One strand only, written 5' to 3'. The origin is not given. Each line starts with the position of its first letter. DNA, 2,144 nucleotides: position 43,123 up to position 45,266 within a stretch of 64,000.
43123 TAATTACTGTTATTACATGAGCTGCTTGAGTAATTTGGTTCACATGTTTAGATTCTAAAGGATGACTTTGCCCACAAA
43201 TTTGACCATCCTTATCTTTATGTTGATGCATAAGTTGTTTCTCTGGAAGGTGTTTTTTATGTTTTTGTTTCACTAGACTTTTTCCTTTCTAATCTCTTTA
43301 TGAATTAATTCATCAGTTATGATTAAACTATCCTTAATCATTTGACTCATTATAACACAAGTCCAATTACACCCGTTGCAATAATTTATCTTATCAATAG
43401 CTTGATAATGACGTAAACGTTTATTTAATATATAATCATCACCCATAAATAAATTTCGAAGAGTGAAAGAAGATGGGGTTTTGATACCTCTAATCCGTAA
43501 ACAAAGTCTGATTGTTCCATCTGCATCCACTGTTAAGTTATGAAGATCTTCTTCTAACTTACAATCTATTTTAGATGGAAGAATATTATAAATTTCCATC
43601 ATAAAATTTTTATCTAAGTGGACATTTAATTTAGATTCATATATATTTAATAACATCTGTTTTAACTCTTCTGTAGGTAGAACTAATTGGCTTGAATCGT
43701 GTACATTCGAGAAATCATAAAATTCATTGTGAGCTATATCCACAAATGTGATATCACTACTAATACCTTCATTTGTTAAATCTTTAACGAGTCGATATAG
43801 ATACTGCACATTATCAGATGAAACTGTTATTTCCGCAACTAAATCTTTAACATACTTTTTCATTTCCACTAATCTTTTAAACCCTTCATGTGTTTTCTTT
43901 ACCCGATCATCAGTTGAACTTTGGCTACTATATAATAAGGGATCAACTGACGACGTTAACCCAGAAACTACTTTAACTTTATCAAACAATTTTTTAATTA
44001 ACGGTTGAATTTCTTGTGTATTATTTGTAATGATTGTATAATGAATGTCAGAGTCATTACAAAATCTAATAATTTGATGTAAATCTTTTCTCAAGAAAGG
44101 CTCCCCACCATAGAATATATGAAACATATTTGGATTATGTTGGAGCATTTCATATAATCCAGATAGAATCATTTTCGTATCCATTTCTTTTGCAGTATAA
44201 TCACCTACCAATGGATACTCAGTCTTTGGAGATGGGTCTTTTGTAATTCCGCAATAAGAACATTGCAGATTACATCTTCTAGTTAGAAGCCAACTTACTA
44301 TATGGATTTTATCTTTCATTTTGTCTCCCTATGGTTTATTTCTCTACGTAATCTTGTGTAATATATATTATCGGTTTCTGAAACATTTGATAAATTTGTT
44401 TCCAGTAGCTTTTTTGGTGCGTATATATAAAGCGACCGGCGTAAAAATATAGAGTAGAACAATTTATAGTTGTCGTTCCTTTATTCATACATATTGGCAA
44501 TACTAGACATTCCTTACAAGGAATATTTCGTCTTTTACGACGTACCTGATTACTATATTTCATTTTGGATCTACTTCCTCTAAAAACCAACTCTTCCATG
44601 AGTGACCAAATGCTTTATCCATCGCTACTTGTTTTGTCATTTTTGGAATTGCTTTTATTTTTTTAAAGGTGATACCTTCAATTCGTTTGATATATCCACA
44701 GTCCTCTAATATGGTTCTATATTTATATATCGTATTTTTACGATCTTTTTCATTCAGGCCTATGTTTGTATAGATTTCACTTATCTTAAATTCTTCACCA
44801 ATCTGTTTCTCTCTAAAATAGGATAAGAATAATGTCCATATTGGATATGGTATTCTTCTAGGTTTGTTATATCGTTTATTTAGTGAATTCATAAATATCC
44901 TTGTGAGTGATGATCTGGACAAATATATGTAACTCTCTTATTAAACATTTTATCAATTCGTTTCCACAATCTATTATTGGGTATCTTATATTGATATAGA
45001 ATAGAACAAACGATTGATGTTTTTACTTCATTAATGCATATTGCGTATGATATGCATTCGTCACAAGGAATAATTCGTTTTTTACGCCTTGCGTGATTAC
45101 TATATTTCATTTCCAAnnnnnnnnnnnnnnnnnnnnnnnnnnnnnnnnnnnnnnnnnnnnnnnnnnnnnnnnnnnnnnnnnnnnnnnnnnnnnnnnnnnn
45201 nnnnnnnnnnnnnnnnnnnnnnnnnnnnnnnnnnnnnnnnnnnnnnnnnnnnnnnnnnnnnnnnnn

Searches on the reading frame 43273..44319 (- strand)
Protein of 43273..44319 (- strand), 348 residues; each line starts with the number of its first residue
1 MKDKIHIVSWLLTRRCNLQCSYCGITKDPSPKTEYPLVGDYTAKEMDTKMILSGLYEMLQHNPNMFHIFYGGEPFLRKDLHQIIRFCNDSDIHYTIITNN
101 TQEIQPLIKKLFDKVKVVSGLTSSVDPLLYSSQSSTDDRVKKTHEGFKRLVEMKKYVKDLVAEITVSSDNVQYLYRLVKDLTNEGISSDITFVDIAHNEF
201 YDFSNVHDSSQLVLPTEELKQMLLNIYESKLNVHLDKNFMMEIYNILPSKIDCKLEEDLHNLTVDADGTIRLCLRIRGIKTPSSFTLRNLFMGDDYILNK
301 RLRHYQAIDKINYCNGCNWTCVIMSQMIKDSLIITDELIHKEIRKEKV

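Call 59: search_protein_families(library=pfam, proteins=[window:43273-44319:-], max_evalue=0.01)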
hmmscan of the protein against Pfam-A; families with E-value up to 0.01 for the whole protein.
window:43273-44319:- (348 aa): 2 families
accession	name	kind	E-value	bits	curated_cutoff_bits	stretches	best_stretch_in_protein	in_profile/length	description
PF04055.27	Radical_SAM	-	1.4e-09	38.8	29.5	1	12-118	3-105/166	Radical SAM superfamily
PF13353.11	Fer4_12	-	0.0041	17.9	22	0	11-128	10-116/137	4Fe-4S single cluster domain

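Call 61: search_protein_families(library=ncbifam, proteins=[window:43273-44319:-], max_evalue=0.1)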
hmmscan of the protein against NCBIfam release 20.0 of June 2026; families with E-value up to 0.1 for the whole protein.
window:43273-44319:- (348 aa): 56 families (the best 25 are shown)
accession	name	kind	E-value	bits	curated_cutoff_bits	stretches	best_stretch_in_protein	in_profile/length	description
NF047865.1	rSAM_PapB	equivalog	2.4e-13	50.1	340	1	7-318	4-307/330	PapB family radical SAM/SPASM ranthipeptide maturase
NF038283.1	viperin_w_prok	equivalog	6.3e-12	45.2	180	1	7-135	3-124/281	viperin family antiviral radical SAM protein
NF045574.1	sacti_mat_StsB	exception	1.1e-11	44.3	625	1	4-177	94-252/466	StsB family radical SAM/SPASM domain sactipeptide maturase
TIGR04053.2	TIGR04053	equivalog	2.8e-11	43.3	395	1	3-187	5-179/366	TIGR04053 family radical SAM/SPASM domain-containing protein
TIGR02109.1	PQQ_syn_pqqE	equivalog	1.3e-10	40.8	381.35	1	12-239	13-224/358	pyrroloquinoline quinone biosynthesis protein PqqE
TIGR04545.1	rSAM_ahbD_hemeb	equivalog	1.8e-10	40.8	500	1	7-193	1-174/339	heme b synthase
TIGR04250.1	SCM_rSAM_ScmE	equivalog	3e-10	39.5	400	1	12-181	9-165/358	SynChlorMet cassette radical SAM/SPASM protein ScmE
TIGR04055.1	rSAM_NirJ2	equivalog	4e-10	39.7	500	1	7-201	1-173/326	putative heme d1 biosynthesis radical SAM protein NirJ2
TIGR04054.1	rSAM_NirJ1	equivalog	1.4e-09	37.1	650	1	6-128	36-145/387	putative heme d1 biosynthesis radical SAM protein NirJ1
TIGR04546.1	rSAM_ahbC_deAc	equivalog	3e-09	36.1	650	1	2-151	35-166/390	12,18-didecarboxysiroheme deacetylase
TIGR04051.1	rSAM_NirJ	equivalog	3.3e-09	36.2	515.45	1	7-159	3-137/354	heme d1 biosynthesis radical SAM protein NirJ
TIGR04317.1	W_rSAM_matur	equivalog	4.4e-09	35.9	380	1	12-274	10-256/349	tungsten cofactor oxidoreductase radical SAM maturase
TIGR04133.1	rSAM_w_lipo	hypoth_equivalog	4.6e-09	35.7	425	1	4-244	22-246/350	TIGR04133 family radical SAM/SPASM protein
NF050035.1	rSAM_WgK_link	exception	4.8e-09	35.7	650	1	7-179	10-169/367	radical SAM/SPASM peptide maturase WgkB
TIGR02666.1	moaA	equivalog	7.5e-09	35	284.05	1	12-181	16-183/336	GTP 3',8-cyclase MoaA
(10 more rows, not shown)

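Call 63: find_related_loci(query=window:43273-44319:-, collection=viral_contigs, flank=10000)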
Query window:43273-44319:- (348 aa) in viral_contigs; peptide patterns used: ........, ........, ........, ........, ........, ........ (x = any residue, [..] = any of these).
3 stretches matched a pattern, but none encodes a relative of the query by tblastn (E <= 1e-3).
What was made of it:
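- Tried and rejected: A close-homologue search for the rSAM in IMG/VR found nothing (call 63).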

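Call 102: find_homologous_proteins(query=window:43273-44319:-, max_evalue=1e-10)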
Query window:43273-44319:- (348 aa): 993 proteins with E <= 1e-10 among 2495 candidates; the best 120 are listed.
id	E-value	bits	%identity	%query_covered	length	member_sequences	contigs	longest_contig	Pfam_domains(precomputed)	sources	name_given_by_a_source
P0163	2.8e-232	788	100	100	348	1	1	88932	PF04055.28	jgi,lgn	jgi:MoaA/NifB/PqqE/SkfB family radical SAM enzyme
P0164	4.0e-178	610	77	99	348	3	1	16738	PF04055.28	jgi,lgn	jgi:MoaA/NifB/PqqE/SkfB family radical SAM enzyme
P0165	1.9e-175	601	77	100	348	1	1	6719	PF04055.28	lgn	-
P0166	4.0e-173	593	76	100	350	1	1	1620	PF04055.28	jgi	jgi:MoaA/NifB/PqqE/SkfB family radical SAM enzyme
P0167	9.5e-161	553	69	99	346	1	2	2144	PF04055.28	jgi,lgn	-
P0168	1.8e-151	522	77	86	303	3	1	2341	-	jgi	jgi:MoaA/NifB/PqqE/SkfB family radical SAM enzyme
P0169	7.0e-149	514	66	99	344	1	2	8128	PF04055.28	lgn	-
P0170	1.8e-148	512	63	99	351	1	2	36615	PF04055.28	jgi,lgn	-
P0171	2.6e-148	512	64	100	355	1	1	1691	PF04055.28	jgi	jgi:MoaA/NifB/PqqE/SkfB family radical SAM enzyme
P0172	3.2e-148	512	66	99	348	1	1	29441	PF04055.28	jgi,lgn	jgi:MoaA/NifB/PqqE/SkfB family radical SAM enzyme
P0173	3.7e-143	495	63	99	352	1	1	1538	PF04055.28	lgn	-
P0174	4.7e-118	412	57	98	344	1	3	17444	PF04055.28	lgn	-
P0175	1.3e-114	401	56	98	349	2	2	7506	PF04055.28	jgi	jgi:MoaA/NifB/PqqE/SkfB family radical SAM enzyme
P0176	5.7e-112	392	53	99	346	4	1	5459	PF04055.28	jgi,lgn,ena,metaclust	metaclust:\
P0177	1.0e-110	388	52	99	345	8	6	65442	PF04055.28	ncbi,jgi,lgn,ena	-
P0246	1.9e-104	368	48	99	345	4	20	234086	PF04055.28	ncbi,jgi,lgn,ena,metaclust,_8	jgi:MoaA/NifB/PqqE/SkfB family radical SAM enzyme|metaclust:\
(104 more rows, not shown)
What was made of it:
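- Tried and rejected: The protein database search did find homologues (call 102).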

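Call 103: find_encoding_contigs(protein=P0170, flank=10000, max_places=2)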
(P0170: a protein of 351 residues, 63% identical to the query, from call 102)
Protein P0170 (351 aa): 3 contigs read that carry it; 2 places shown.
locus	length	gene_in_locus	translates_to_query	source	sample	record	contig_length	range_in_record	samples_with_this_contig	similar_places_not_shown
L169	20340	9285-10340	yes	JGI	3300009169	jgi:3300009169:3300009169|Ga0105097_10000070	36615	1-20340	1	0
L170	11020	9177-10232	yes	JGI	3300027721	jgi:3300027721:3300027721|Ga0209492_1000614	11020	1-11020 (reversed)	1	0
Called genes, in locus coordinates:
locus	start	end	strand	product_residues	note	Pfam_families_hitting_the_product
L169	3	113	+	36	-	?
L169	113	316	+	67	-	-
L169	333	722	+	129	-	-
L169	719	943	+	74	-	-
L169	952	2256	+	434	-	PF00521:DNA_topoisoIV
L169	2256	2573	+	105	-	-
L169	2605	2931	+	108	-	PF01242:PTPS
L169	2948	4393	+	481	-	PF04851:ResIII, PF00270:DEAD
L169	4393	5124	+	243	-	-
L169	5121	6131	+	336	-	PF00149:Metallophos, PF12850:Metallophos_2 (faint)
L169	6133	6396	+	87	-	-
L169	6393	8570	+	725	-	PF02463:SMC_N (weak), PF13175:AAA_15, PF13476:AAA_23 (weak)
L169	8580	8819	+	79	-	-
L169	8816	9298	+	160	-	-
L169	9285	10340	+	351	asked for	PF04055:Radical_SAM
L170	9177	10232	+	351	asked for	PF04055:Radical_SAM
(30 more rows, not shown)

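Call 104: find_encoding_contigs(protein=P0246, flank=10000, max_places=3)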
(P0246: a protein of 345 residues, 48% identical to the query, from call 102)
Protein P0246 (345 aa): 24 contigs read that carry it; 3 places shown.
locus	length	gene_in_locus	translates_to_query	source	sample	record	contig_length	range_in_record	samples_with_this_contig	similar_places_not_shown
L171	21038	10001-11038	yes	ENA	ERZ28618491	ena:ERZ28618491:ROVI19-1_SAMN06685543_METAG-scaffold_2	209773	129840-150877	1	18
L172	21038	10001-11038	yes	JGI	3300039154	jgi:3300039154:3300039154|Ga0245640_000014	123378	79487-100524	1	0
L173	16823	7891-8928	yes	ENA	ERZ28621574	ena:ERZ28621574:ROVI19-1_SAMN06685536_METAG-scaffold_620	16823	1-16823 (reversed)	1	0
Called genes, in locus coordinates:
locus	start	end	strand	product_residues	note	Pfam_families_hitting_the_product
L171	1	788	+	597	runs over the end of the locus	PF02518:HATPase_c (weak), PF13589:HATPase_c_3 (weak), PF00204:DNA_gyraseB, PF01751:Toprim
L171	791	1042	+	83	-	-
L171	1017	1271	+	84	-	PF21840:DUF6899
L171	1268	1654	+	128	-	-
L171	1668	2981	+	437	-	PF00521:DNA_topoisoIV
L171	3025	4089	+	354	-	PF01242:PTPS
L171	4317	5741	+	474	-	PF04851:ResIII, PF00270:DEAD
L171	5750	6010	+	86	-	-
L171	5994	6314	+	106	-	-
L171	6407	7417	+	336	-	PF00149:Metallophos (weak)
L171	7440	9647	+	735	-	PF02463:SMC_N (weak), PF13476:AAA_23, PF13555:AAA_29 (weak), PF13558:SbcC_Walker_B (weak)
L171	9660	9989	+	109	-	-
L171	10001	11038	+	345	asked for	PF04055:Radical_SAM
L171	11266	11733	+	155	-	-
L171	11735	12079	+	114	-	-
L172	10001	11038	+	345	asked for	PF04055:Radical_SAM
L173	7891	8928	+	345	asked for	PF04055:Radical_SAM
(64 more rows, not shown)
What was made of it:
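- It is a conserved core gene: 993 homologues at E <= 1e-10, about 50% identical among the best hits, in fixed synteny SbcD-SbcC-x-rSAM (calls 102-104). With FolE2 here and PTPS in relatives, the rSAM may instead belong to a 7-deazaguanine-type pathway (calls 59, 103, 104).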

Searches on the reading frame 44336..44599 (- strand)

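Call 61: search_protein_families(library=ncbifam, proteins=[window:44336-44599:-], max_evalue=0.1)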
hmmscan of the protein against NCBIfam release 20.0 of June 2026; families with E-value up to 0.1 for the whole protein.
window:44336-44599:- (87 aa): 1 family
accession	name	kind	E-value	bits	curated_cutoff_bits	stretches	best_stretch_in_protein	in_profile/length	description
NF000261.1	NimABCDEF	equivalog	0.065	13.1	260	1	18-68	4-56/153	NimABCDEF family 5-nitroimidazole reductase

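Call 84: search_protein_families(library=pfam, proteins=[window:44336-44599:-], max_evalue=1)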
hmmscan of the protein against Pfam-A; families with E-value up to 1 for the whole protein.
window:44336-44599:- (87 aa): 0 families

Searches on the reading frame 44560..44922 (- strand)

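Call 61: search_protein_families(library=ncbifam, proteins=[window:44560-44922:-], max_evalue=0.1)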
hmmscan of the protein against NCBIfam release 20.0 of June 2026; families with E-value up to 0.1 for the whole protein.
window:44560-44922:- (120 aa): 2 families
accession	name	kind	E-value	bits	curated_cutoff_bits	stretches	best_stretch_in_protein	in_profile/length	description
NF049902.1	FTL_1293_fam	exception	0.0019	18.3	170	1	62-86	36-60/150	FTL_1293 family small RNA FtrC-regulated protein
NF041779.1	hetero_SS_HdrC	equivalog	0.045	13.2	350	1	44-84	151-191/198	ferredoxin:CoB-CoM heterodisulfide reductase subunit HdrC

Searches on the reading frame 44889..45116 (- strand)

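Call 61: search_protein_families(library=ncbifam, proteins=[window:44889-45116:-], max_evalue=0.1)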
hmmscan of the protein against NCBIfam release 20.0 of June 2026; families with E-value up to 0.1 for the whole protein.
window:44889-45116:- (75 aa): 0 families

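Call 84: search_protein_families(library=pfam, proteins=[window:44889-45116:-], max_evalue=1)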
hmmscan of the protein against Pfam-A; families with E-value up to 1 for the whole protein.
window:44889-45116:- (75 aa): 1 family
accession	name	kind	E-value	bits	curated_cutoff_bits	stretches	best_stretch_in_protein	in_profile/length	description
PF18227.6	LepB_GAP_C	-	0.12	13.2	25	1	25-60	24-58/80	LepB GAP domain C-terminal subdomain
